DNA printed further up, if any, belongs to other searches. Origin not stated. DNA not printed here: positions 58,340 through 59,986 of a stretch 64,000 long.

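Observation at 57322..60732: Compact TniA/TniB-type transposon inserted exactly at the centre of a REP palindrome, with 5-bp TSD TACAG and TGT terminal repeats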

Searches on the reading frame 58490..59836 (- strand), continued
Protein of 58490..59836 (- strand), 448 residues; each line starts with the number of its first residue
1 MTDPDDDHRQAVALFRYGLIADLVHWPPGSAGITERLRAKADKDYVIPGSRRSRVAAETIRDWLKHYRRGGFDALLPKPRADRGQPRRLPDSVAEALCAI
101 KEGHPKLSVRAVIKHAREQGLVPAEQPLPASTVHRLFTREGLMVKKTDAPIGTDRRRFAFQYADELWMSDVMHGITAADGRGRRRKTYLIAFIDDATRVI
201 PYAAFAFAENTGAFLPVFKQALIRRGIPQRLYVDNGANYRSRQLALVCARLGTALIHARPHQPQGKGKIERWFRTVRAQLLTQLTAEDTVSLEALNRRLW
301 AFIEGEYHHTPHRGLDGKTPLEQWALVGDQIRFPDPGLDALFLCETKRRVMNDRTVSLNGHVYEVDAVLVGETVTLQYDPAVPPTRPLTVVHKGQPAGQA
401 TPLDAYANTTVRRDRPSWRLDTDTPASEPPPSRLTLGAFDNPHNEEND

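Call 50: find_encoding_contigs(protein=P0001, flank=6000, max_places=10)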
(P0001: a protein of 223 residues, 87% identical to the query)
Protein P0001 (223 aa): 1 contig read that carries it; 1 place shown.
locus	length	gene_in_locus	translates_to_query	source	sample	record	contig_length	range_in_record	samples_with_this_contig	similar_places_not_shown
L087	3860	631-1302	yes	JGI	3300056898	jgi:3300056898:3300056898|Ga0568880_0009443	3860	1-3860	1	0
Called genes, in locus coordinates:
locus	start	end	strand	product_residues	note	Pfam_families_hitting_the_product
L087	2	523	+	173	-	?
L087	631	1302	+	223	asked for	-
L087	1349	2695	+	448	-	PF13518:HTH_28 (weak), PF13565:HTH_32, PF00665:rve, PF13683:rve_3 (weak)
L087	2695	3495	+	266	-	PF01637:ATPase_2 (weak), PF09848:SLFN-g3_helicase (weak), PF13401:AAA_22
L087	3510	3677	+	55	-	-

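Call 51: find_encoding_contigs(protein=P0005, flank=6000, max_places=10)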
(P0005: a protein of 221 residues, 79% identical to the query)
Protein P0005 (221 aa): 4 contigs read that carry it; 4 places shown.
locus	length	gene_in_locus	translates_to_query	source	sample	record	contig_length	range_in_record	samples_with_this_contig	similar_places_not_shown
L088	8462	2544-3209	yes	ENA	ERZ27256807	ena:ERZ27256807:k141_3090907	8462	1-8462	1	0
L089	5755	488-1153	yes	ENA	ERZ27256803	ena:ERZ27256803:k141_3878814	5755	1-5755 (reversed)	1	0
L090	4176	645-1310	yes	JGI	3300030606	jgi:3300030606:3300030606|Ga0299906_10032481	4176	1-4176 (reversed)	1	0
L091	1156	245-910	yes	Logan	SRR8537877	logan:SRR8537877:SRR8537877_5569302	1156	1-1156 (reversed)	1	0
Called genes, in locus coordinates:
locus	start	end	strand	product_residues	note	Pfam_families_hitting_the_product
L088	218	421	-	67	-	PF15919:HicB_lk_antitox, PF21748:UPF0150 (weak)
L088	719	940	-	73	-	PF06568:YjiS-like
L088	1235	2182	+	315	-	PF00126:HTH_1, PF03466:LysR_substrate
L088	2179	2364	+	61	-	-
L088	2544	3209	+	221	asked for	-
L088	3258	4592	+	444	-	PF13518:HTH_28 (weak), PF13565:HTH_32, PF00665:rve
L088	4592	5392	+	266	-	PF01637:ATPase_2 (weak), PF09848:SLFN-g3_helicase (weak), PF13401:AAA_22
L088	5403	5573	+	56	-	-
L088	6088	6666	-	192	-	PF20194:DUF6557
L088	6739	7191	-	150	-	-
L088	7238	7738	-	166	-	-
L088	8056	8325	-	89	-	-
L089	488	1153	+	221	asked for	-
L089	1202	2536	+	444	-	PF13518:HTH_28 (weak), PF13565:HTH_32, PF00665:rve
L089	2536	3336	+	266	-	PF01637:ATPase_2 (weak), PF09848:SLFN-g3_helicase (weak), PF13401:AAA_22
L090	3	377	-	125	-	?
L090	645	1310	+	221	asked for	-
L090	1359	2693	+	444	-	PF13518:HTH_28 (weak), PF13565:HTH_32, PF00665:rve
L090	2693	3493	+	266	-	PF01637:ATPase_2 (weak), PF09848:SLFN-g3_helicase (weak), PF13401:AAA_22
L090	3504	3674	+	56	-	-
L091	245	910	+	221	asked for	-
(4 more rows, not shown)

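Call 52: find_encoding_contigs(protein=P0012, flank=6000, max_places=10)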
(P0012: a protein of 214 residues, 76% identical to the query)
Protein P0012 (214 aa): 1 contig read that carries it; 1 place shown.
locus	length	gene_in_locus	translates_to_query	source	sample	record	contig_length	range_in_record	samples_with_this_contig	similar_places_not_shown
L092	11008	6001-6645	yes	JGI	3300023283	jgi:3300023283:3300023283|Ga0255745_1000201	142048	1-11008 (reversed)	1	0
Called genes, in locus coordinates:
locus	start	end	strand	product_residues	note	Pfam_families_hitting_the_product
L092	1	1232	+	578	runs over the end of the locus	-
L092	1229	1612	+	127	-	-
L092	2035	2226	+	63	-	-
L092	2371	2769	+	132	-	-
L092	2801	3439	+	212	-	-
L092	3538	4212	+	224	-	-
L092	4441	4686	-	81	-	PF13560:HTH_31, PF12844:HTH_19 (weak), PF01381:HTH_3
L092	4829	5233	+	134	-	-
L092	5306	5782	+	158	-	-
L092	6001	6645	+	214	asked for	-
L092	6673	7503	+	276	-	PF13518:HTH_28 (weak), PF13565:HTH_32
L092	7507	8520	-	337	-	PF13495:Phage_int_SAM_4 (weak), PF02899:Phage_int_SAM_1, PF00589:Phage_integrase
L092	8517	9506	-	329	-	PF00589:Phage_integrase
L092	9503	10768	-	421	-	PF02899:Phage_int_SAM_1 (weak), PF00589:Phage_integrase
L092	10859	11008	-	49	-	?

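Call 58: find_encoding_contigs(protein=P0003, flank=5000, max_places=10)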
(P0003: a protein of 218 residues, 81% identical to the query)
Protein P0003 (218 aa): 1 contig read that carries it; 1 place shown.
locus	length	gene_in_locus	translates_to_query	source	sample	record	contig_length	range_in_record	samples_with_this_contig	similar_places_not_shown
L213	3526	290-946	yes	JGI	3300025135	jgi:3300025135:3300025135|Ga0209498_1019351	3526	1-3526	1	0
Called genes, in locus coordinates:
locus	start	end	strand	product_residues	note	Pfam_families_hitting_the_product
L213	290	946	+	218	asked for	-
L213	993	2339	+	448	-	PF13518:HTH_28 (weak), PF13565:HTH_32, PF00665:rve, PF13683:rve_3 (weak)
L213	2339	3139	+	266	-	PF09848:SLFN-g3_helicase (weak), PF13401:AAA_22, PF13238:AAA_18 (weak)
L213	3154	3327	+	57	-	-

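Call 59: find_encoding_contigs(protein=P0020, flank=5000, max_places=10)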
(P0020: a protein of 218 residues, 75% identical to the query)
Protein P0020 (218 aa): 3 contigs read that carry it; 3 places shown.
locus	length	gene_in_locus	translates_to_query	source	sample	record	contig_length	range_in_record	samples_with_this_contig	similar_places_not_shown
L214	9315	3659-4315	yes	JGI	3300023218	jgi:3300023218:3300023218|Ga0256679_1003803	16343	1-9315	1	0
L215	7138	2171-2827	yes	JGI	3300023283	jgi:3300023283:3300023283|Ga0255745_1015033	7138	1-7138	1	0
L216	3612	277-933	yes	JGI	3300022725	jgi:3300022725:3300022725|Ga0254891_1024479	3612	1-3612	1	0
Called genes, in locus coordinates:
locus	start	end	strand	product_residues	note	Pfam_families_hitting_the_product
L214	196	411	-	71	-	PF15937:PrlF_antitoxin, PF04014:MazE_antitoxin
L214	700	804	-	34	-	-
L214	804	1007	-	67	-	-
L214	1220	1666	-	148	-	PF04828:GFA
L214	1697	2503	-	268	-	PF01048:PNP_UDP_1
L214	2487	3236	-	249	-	PF01209:Ubie_methyltran, PF13489:Methyltransf_23, PF08003:Methyltransf_9 (weak), PF07021:MetW (weak), PF13847:Methyltransf_31, PF08241:Methyltransf_11, PF08242:Methyltransf_12, PF13649:Methyltransf_25, +1 more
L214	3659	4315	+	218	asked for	-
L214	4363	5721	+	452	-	PF13518:HTH_28 (weak), PF13565:HTH_32, PF00665:rve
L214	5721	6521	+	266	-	PF01637:ATPase_2 (weak), PF09848:SLFN-g3_helicase (weak), PF13401:AAA_22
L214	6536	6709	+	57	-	-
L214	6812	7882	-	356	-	PF00266:Aminotran_5, PF01041:DegT_DnrJ_EryC1 (weak)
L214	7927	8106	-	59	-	PF02635:DsrE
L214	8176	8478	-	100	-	PF04116:FA_hydroxylase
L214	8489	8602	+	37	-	-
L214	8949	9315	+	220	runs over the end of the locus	PF12840:HTH_20, PF01022:HTH_5, PF00581:Rhodanese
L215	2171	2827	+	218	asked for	-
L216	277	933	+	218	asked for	-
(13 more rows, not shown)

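Call 60: find_encoding_contigs(protein=P0004, flank=5000, max_places=10)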
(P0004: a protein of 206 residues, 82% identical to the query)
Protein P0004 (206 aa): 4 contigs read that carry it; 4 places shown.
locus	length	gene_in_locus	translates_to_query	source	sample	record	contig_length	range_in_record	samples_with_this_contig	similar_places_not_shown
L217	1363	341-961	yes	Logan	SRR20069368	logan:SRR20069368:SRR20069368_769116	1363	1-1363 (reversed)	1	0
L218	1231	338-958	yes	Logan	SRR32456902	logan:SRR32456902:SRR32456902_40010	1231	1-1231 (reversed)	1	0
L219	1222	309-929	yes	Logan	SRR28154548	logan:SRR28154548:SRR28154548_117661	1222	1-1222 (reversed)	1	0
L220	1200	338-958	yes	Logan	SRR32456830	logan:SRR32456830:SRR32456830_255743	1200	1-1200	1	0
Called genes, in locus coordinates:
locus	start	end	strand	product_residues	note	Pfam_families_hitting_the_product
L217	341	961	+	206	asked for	-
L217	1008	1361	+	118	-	?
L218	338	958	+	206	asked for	-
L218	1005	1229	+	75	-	?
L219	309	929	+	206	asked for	-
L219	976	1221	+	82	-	?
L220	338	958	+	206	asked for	-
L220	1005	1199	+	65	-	?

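Call 62: search_protein_families(library=phrogs, proteins=[window:58490-59836:-, L081:175-843:+], max_evalue=0.01)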
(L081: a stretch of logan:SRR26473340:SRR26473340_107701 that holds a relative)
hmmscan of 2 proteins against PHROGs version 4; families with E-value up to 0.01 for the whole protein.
window:58490-59836:- (448 aa): 7 families
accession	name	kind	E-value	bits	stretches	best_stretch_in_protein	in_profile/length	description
phrog_310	-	integration and excision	1.8e-45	157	1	50-381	151-523/696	transposase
phrog_8463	-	integration and excision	9.5e-37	127.8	1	51-376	31-351/380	transposase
phrog_157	-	integration and excision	8.1e-14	52.5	1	56-322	228-482/580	transposase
phrog_956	-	integration and excision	9e-11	42.4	1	187-322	62-196/436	transposase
phrog_1157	-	integration and excision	5.2e-10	40.1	1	242-378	215-347/422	transposase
phrog_2610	-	unknown function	1.6e-08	34.7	1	225-297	258-328/565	-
phrog_4410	-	unknown function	0.0061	17.4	0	229-322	68-153/163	-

L081:175-843:+ (223 aa): 0 families

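Call 68: search_protein_representatives(protein=P0001)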
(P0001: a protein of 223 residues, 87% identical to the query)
Query: 223 residues. Proteins with E-value up to 0.001 (for the whole library): 990; up to 1e-10: 707; up to 1e-30: 208. The best 150 are listed.
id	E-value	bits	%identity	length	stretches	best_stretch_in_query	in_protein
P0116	9.7e-74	264.3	60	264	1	8-221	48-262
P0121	9.0e-69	248.0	59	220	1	13-220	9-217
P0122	3.6e-64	233.0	57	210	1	18-220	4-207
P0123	3.9e-61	223.0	67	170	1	55-220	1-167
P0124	7.6e-61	222.1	62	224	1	2-164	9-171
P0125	1.9e-60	220.8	57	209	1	19-221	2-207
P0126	1.8e-59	217.6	67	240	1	12-165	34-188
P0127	3.5e-59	216.6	74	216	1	18-152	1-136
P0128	4.7e-58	213.0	64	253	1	18-177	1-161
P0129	1.2e-57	211.7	51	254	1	8-221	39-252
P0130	1.2e-57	211.6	68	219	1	18-171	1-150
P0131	1.3e-57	211.5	55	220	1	13-221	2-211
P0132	1.6e-57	211.2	50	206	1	18-220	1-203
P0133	1.0e-56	208.6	69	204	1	18-159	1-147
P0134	2.2e-56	207.5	52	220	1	12-219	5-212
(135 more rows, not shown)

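Call 71: search_protein_families(library=pfam, alignment_id=A3, max_evalue=1)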
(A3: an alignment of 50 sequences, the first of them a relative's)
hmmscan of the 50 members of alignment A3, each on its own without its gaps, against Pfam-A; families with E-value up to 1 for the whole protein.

A. member 1, P0001 (223 aa): 1 family
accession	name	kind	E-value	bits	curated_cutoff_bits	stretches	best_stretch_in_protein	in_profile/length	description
PF20020.4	DUF6431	-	0.12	12.7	26.6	1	56-108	15-67/82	Domain of unknown function (DUF6431)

B. families by the number of members that match (of 50 scanned): 10 families
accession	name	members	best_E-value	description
PF20020.4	DUF6431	10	0.0023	Domain of unknown function (DUF6431)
PF19768.4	DUF6255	1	0.005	Family of unknown function (DUF6255)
PF24270.1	HTH_Cmi2_C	1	0.013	Cmi2, C-terminal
PF24553.2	Rv0428c_C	1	0.022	Probable histone acetyltransferase Rv0428c C-terminal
PF16593.10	Cas9-BH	1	0.025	Bridge helix of CRISPR-associated endonuclease Cas9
PF02310.24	B12-binding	1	0.06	B12 binding domain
PF23494.1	bPH_10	1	0.062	YqeB-like bacterial PH domain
PF01895.24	PhoU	1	0.19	PhoU domain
PF17383.7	kleA_kleC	1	0.29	Uncharacterized KorC regulated protein A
PF25026.1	Asd-4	1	0.61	Asd-4-like domain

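Call 72: find_homologous_proteins(query=L084:2336-2863:+, max_evalue=0.001)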
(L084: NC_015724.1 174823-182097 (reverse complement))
Query L084:2336-2863:+ (176 aa): 586 proteins with E <= 0.001 among 684 candidates; the best 120 are listed.
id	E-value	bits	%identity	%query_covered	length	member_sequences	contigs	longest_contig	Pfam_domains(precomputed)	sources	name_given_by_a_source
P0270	2.9e-117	407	97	100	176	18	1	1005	PF13518.13,PF20020.5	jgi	-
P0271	1.8e-93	330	80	100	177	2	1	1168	PF13518.13,PF20020.5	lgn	-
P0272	3.5e-92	325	79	100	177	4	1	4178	PF20020.5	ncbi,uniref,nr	ncbi:MAG TPA: DUF6431 domain-containing protein [Paraburkholderia sp.]|uniref:DUF6431 domain-contain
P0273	1.7e-91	323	78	100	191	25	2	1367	PF13518.13,PF20020.5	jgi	jgi:transposase-like protein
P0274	2.1e-90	320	77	100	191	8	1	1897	PF13518.13,PF20020.5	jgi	jgi:transposase-like protein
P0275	1.7e-89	317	76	100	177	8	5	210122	PF13384.13,PF13518.13,PF20020.5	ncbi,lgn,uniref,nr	ncbi:DUF6431 domain-containing protein [Cupriavidus sp. D39]|uniref:DUF6431 domain-containing protei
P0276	5.6e-89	315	76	99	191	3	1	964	PF13518.13,PF20020.5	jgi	jgi:transposase-like protein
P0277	2.3e-88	313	76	100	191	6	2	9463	PF20020.5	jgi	jgi:transposase-like protein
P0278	1.8e-86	307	75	98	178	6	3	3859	PF13518.13,PF20020.5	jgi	jgi:transposase-like protein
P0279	2.8e-85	303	75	100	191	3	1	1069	PF20020.5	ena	-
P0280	3.4e-85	303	74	100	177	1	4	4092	PF20020.5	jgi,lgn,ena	-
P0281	2.4e-82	293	73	100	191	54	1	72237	PF20020.5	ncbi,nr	ncbi:DUF6431 domain-containing protein [Burkholderia multivorans]|nr:DUF6431 domain-containing prote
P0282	7.0e-82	292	73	100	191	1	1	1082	PF20020.5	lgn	-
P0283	2.8e-79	283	72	100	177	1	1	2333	PF20020.5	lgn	-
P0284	1.5e-78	281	70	100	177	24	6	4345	PF20020.5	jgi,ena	jgi:Domain of unknown function (DUF6431)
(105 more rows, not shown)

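Call 74: predict_structure(alignment_id=A3)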
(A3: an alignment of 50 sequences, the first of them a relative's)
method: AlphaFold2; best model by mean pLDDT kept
length: 223 residues; sequences in the alignment: 50
mean_pLDDT: 92.0   pTM: 0.83
mean pLDDT of the five models: 92.0, 91.3, 90.8, 90.6, 86.5
residues with pLDDT >= 90: 180; 70-90: 19; 50-70: 24; < 50: 0
segments of 3 or more residues with pLDDT < 50: none
pLDDT, mean of each block of 10 residues (from residue 1): 59 75 97 98 96 97 97 97 97 97 98 98 98 98 98 98 98 97 97 93 69 76 76
secondary structure, 60 per line:
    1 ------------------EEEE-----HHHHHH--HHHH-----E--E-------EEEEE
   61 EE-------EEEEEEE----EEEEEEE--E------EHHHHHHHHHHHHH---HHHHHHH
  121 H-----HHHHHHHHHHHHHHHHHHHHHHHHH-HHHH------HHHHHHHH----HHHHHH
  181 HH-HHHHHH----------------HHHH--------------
elements in order: E19-22 H28-33 H36-39 E56-62 E70-76 E81-87 H98-110 H114-121 H127-151 H153-156 H163-170 H175-182 H184-189 H206-209

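Call 86: search_protein_families(library=pfam, proteins=[L084:5176-5370:+], max_evalue=0.05)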
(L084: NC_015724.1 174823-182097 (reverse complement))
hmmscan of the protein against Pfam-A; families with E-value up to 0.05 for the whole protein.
L084:5176-5370:+ (65 aa): 0 families

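Call 92: search_dna_similar(query=window:58490-59836:-, collection=phages, mode=protein, max_rows=12)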
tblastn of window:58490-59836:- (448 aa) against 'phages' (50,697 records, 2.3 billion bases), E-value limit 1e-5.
Records with a match: 12; places in all: 12; records where one place covers at least 80% of the query: 0.
Best place of each record, by identity: <60% 12.
By first word of the organism name: Burkholderia 4; Bacteriophage 3; Pseudoalteromonas 2; Curvibacter 1; Escherichia 1; Staphylococcus 1.
By host as written in the record: - 4; Burkholderia sp. 2; Pseudoalteromonas sp. str. H100 2; Burkholderia cenocepacia 1; Curvibacter sp. AEP1.3 1; Escherichia coli ECOR13 1; Staphylococcus aureus NAS_AN_102 1.
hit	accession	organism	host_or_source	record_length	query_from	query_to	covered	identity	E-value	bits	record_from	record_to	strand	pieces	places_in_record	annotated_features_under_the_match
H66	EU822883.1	Burkholderia phage KS10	-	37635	30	379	78%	26.7%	4e-12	75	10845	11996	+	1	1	gp16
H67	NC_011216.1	Burkholderia phage KS10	Burkholderia cenocepacia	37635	30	379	78%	26.7%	4e-12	75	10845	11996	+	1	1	transposase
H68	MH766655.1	Curvibacter phage TJ1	Curvibacter sp. AEP1.3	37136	55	379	73%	26.7%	1e-8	64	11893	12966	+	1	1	transposase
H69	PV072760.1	Burkholderia phage vB_PR2c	Burkholderia sp.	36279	12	325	70%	27.3%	2e-11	72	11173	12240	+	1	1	hypothetical protein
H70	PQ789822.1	Burkholderia phage vB_D1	Burkholderia sp.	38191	12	325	70%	27.3%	2e-11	72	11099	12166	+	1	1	hypothetical protein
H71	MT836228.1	Bacteriophage sp.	human fecal samples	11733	23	323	67%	24.0%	5e-6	55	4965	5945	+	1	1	record has no annotation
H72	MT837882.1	Bacteriophage sp.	human fecal samples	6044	50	320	60%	22.5%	3e-10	69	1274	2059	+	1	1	record has no annotation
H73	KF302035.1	Pseudoalteromonas phage HS6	Pseudoalteromonas sp. str. H100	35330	164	380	48%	27.4%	3e-9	66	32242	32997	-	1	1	record has no annotation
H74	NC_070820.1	Pseudoalteromonas phage HS6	Pseudoalteromonas sp. str. H100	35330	164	380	48%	27.4%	3e-9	66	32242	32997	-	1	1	transposase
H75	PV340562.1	Escherichia phage PhiR42_1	Escherichia coli ECOR13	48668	189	305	26%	31.7%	2e-7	60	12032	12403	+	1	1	transposase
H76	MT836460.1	Bacteriophage sp.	human fecal samples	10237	163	280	26%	31.0%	1e-5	54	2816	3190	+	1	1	record has no annotation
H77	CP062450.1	Staphylococcus phage ECel-2020c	Staphylococcus aureus NAS_AN_102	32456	226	324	22%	29.0%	4e-8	62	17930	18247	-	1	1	record has no annotation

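Call 93: fold_search(model_id=the predicted structure, library=pdb)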
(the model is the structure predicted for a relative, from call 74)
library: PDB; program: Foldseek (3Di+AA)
matches with E <= 10: 300; with E <= 0.001: 0
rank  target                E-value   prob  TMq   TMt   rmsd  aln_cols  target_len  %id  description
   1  4zsx_A                1.6e-01  0.09  0.13  0.11  13.9       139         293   13  Structure of a fusion protein with a helix linker, 2ARH-3-3KAW-2.0 (released 2015-08-19)
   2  3huh_A                2.9e-01  0.10  0.11  0.16   9.4        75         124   17  The structure of biphenyl-2,3-diol 1,2-dioxygenase iii-related protein from salmonella typhimurium (released 2009-06-23)
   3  4mts_B                3.0e-01  0.20  0.14  0.21   7.0        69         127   13  Ni- and Zn-bound GloA2 at high resolution (released 2014-09-24)
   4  6dr1                  3.4e-01  0.09  0.20  0.17  13.9       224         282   11  YopH PTP1B Chimera 2 PTPase (released 2018-08-29)
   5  1ypt_A                3.6e-01  0.09  0.20  0.17  14.9       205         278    8  CRYSTAL STRUCTURE OF YERSINIA PROTEIN TYROSINE PHOSPHATASE AT 2.5 ANGSTROMS AND THE COMPLEX WITH TUNGSTATE (released 1994-12-20)
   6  6lbk_A                3.6e-01  0.07  0.16  0.12  15.0       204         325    9  Structure of rat GLD-2 (Terminal nucleotidyltransferase 2, TENT2) (released 2020-07-22)
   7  4o8s                  3.6e-01  0.06  0.17  0.17  17.0       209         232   10  Crystal structure of JHP933 from Helicobacter pylori (released 2014-09-10)
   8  8q7e_J                4.1e-01  0.08  0.16  0.06  13.9       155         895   15  Structure of CUL9-RBX1 ubiquitin E3 ligase complex - hexameric assembly (released 2024-04-17)
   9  8q7e_F                4.1e-01  0.08  0.16  0.06  13.9       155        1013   15  Structure of CUL9-RBX1 ubiquitin E3 ligase complex - hexameric assembly (released 2024-04-17)
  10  8q7e_B                4.1e-01  0.08  0.16  0.06  13.9       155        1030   15  Structure of CUL9-RBX1 ubiquitin E3 ligase complex - hexameric assembly (released 2024-04-17)
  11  6zqb_UV               4.1e-01  0.08  0.19  0.06  16.6       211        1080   16  Cryo-EM structure of the 90S pre-ribosome from Saccharomyces cerevisiae, state B2 (released 2020-09-23)
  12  8q7h_B                4.1e-01  0.08  0.16  0.05  13.9       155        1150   15  Structure of CUL9-RBX1 ubiquitin E3 ligase complex in unneddylated and neddylated conformation - focused cullin dimer (released 2024-04-17)
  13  1lyv                  4.6e-01  0.08  0.19  0.16  13.8       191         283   10  High-resolution structure of the catalytically inactive yersinia tyrosine phosphatase C403A mutant in complex with phosp (released 2002-07-03)
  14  8vx3_C                4.9e-01  0.12  0.20  0.20   9.3       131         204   14  Structure of an exported small alarmone synthetase from Streptomyces albidoflavus (released 2025-02-05)
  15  3ey8_B                4.9e-01  0.08  0.11  0.15  10.6        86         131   12  Structure from the mobile metagenome of V. Pseudocholerae. VPC_CASS1 (released 2009-01-13)
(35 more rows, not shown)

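Call 99: search_protein_families(library=ncbifam, proteins=[L084:3001-4323:+], max_evalue=0.00001)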
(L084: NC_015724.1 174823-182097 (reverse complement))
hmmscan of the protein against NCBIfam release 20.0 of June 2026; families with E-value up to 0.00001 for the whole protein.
L084:3001-4323:+ (441 aa): 6 families
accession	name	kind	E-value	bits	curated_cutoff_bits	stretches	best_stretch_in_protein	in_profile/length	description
NF033577.2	transpos_IS481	equivalog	1.3e-58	198.8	224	1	41-317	15-284/284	IS481 family transposase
NF033516.0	transpos_IS3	equivalog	7.7e-26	91.2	160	1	66-313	124-365/369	IS3 family transposase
NF033594.2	transpos_ISNCY_2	equivalog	2.1e-24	86.4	250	1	50-379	21-351/368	ISNCY family transposase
NF033546.1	transpos_IS21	equivalog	5e-16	59.1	160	1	47-325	16-290/294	IS21 family transposase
NF033545.0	transpos_IS630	equivalog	7.3e-13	48.6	100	1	48-146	21-120/299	IS630 family transposase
NF033563.0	transpos_IS30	equivalog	8.7e-06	25.6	80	0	173-274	141-241/267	IS30 family transposase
